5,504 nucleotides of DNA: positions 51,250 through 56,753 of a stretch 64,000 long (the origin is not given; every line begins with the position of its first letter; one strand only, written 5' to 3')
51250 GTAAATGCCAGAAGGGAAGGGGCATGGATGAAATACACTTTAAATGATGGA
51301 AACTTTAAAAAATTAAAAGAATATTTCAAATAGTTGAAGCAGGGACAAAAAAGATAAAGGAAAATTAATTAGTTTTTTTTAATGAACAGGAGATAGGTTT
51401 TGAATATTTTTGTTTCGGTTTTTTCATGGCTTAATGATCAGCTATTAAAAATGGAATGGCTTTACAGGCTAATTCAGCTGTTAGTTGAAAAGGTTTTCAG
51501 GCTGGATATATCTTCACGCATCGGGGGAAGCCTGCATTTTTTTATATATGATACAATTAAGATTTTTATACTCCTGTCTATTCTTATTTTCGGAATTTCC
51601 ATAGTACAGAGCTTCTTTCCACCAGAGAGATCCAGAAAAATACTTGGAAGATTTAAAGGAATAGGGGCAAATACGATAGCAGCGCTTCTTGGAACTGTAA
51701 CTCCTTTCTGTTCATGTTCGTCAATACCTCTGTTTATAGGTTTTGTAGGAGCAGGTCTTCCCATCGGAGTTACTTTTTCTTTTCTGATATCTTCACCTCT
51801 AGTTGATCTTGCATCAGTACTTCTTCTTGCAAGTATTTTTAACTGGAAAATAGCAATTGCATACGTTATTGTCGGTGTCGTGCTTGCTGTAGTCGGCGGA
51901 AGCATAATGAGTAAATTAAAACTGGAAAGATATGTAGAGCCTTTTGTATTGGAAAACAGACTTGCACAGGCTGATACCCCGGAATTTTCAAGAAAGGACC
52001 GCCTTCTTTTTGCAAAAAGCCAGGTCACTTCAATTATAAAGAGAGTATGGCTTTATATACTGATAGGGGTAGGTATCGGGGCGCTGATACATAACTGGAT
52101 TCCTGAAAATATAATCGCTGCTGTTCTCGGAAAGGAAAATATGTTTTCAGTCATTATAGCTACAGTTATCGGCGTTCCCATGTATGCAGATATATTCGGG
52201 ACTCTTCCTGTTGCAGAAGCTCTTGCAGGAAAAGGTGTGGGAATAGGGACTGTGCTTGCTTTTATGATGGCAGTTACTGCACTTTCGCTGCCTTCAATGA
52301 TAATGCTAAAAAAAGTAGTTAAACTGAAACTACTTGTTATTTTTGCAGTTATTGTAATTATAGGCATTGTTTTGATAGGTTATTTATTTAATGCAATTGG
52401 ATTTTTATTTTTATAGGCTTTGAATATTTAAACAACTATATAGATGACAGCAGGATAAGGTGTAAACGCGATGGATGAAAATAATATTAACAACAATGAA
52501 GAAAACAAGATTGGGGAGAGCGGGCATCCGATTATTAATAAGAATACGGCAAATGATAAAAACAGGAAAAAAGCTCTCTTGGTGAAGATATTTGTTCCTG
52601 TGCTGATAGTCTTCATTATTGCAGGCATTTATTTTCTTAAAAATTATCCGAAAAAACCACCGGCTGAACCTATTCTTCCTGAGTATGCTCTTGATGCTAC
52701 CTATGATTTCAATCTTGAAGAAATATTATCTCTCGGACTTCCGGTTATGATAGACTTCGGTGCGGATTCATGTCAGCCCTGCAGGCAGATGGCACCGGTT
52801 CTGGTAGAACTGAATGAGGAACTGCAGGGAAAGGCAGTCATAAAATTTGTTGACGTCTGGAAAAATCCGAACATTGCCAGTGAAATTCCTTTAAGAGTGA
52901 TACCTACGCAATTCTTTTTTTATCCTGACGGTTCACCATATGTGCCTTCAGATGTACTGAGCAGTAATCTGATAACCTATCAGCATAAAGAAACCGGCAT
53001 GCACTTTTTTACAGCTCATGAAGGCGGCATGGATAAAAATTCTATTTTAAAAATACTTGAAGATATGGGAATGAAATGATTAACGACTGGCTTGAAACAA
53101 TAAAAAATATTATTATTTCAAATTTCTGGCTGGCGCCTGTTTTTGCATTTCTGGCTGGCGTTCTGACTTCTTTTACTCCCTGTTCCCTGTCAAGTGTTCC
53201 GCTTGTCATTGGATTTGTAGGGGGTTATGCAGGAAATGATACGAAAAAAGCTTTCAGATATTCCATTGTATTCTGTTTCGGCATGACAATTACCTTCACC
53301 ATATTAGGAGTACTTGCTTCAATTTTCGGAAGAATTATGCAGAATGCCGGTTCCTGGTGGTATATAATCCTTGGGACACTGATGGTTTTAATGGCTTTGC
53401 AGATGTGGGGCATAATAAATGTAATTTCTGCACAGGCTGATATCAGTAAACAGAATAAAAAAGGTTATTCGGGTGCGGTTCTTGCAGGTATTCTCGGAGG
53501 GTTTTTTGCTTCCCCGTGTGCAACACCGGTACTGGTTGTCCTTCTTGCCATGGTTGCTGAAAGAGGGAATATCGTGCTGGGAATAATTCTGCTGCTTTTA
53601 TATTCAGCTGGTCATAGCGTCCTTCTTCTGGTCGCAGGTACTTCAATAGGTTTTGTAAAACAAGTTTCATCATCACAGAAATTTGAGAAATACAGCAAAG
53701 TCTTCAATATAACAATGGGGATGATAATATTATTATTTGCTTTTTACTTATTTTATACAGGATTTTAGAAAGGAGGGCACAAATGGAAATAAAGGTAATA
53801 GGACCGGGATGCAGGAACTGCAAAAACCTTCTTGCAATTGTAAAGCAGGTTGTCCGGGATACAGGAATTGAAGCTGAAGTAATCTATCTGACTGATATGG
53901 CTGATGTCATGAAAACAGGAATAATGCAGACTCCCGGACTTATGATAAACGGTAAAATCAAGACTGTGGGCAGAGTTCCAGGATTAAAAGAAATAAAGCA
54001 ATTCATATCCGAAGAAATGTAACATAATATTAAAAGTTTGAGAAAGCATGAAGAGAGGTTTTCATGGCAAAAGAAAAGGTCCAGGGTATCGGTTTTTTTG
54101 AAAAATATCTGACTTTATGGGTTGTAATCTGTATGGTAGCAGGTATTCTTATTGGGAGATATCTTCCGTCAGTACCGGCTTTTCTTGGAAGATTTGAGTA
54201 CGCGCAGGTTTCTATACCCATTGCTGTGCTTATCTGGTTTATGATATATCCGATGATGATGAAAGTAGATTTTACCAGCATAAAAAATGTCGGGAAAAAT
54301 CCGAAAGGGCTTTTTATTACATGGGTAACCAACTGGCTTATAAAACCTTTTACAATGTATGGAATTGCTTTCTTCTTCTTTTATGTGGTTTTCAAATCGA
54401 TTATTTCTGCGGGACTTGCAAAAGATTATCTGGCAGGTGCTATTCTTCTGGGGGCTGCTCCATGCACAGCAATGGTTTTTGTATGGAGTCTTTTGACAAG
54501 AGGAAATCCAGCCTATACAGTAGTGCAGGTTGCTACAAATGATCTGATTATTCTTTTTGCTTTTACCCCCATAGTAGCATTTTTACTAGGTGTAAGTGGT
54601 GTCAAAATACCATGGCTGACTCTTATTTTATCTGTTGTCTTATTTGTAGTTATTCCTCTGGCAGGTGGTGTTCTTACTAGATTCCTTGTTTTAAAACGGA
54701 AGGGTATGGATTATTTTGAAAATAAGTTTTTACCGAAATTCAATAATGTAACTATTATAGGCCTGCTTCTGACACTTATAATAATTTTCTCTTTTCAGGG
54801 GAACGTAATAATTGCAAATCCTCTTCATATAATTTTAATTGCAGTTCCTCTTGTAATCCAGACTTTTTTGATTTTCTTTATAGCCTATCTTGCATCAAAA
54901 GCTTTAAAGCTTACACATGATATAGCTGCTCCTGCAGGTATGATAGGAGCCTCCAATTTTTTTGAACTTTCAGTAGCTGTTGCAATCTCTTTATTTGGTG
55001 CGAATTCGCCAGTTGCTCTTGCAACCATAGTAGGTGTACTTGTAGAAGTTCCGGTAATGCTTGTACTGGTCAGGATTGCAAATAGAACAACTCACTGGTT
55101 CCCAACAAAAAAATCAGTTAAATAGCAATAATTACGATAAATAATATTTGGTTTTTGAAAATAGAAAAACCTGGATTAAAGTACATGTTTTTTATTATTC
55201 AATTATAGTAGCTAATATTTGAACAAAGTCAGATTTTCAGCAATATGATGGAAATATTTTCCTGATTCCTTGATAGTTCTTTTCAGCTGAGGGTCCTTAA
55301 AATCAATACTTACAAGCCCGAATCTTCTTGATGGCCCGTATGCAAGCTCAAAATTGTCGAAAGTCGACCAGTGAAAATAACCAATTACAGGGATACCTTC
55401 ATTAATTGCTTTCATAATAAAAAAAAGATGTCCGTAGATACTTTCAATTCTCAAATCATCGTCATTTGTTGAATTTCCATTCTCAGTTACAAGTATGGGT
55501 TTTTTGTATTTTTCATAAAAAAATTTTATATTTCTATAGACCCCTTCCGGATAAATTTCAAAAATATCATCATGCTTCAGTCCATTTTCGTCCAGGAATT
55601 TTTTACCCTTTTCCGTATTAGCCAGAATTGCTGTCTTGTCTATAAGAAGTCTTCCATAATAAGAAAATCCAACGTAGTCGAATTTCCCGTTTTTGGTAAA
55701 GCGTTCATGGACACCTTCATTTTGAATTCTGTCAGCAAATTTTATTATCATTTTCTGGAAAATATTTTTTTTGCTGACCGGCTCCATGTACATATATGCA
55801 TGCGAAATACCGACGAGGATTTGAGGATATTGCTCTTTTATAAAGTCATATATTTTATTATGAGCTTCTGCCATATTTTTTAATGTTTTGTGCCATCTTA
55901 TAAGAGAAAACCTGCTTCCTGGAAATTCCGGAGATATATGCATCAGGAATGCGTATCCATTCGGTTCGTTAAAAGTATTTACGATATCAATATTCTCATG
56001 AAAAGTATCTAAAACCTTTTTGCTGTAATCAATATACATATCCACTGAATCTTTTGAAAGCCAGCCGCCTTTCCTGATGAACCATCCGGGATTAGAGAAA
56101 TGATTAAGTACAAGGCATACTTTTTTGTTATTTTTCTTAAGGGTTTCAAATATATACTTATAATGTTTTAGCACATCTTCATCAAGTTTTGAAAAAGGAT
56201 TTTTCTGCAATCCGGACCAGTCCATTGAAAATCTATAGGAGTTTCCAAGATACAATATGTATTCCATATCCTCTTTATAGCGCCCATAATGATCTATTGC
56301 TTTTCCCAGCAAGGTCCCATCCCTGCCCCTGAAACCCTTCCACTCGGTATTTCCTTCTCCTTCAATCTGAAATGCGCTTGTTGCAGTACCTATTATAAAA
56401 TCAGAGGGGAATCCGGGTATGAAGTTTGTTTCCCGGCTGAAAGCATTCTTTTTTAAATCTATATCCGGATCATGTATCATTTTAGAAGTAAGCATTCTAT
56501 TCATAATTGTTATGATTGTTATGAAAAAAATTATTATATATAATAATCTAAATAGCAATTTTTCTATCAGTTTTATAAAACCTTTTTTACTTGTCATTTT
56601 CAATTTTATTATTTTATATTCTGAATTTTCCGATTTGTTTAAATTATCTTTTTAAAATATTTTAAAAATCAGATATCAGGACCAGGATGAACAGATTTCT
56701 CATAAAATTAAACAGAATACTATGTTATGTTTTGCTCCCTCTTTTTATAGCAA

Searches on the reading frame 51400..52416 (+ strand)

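Call 53: search_protein_families(library=pfam, max_evalue=0.00001, proteins=[window:51400-52416:+])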
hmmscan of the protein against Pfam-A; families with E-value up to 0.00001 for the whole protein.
window:51400-52416:+ (338 aa): 1 family
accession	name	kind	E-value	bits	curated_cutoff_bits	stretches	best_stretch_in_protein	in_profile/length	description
PF03773.19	ArsP_1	-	9.3e-68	229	32.3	1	43-331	4-293/294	Predicted permease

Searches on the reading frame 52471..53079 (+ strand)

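Call 53: search_protein_families(library=pfam, max_evalue=0.00001, proteins=[window:52471-53079:+])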
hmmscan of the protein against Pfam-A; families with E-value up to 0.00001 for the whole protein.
window:52471-53079:+ (202 aa): 2 families
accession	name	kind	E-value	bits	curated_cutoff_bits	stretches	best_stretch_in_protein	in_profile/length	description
PF00085.26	Thioredoxin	-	4.4e-12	46.3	23.5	1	88-155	17-83/103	Thioredoxin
PF13098.12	Thioredoxin_2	-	2.9e-06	28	27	1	89-152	5-84/104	Thioredoxin-like domain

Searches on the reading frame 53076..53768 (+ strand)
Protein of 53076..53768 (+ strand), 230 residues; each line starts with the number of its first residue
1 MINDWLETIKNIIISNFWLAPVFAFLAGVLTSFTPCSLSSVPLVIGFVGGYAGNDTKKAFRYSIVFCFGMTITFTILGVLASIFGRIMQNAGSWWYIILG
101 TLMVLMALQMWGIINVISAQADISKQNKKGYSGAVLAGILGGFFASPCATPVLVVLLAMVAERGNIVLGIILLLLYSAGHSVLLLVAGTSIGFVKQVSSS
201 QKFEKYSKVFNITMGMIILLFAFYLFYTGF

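Call 53: search_protein_families(library=pfam, max_evalue=0.00001, proteins=[window:53076-53768:+])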
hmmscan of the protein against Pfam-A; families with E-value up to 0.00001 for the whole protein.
window:53076-53768:+ (230 aa): 2 families
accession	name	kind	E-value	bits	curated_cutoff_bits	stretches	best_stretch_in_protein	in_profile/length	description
PF02683.22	DsbD_TM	-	1.3e-27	97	27.1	1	18-213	2-206/219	Cytochrome C biogenesis protein transmembrane domain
PF13386.12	DsbD_2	-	1.4e-13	51.7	24.9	1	24-216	2-198/199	Cytochrome C biogenesis protein transmembrane region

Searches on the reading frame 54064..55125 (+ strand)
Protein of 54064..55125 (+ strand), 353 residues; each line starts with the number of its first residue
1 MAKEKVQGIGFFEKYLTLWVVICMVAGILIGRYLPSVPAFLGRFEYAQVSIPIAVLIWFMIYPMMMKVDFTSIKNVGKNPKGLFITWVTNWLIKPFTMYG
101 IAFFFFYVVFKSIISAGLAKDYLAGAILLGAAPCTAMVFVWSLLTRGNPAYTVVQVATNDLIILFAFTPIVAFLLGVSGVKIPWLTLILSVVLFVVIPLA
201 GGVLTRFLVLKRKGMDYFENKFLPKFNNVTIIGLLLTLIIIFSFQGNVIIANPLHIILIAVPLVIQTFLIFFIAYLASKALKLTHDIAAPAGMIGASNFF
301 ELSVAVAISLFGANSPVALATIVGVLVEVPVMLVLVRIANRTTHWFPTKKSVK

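Call 53: search_protein_families(library=pfam, max_evalue=0.00001, proteins=[window:54064-55125:+])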
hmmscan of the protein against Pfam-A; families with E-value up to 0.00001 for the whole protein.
window:54064-55125:+ (353 aa): 2 families
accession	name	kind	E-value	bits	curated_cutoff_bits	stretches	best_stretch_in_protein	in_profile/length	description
PF01758.21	SBF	-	1.1e-38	133.3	24.3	1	55-251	2-190/191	Sodium Bile acid symporter family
PF13593.11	SBF_like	-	1.8e-08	34.5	25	1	19-326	2-295/313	SBF-like CPA transporter family (DUF4137)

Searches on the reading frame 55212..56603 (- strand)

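Call 53: search_protein_families(library=pfam, max_evalue=0.00001, proteins=[window:55212-56603:-])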
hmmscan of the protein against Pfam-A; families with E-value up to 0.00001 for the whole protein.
window:55212-56603:- (463 aa): 1 family
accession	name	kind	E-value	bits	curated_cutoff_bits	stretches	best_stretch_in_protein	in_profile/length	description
PF00232.24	Glyco_hydro_1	-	1.4e-65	222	22.6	2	65-280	5-232/453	Glycosyl hydrolase family 1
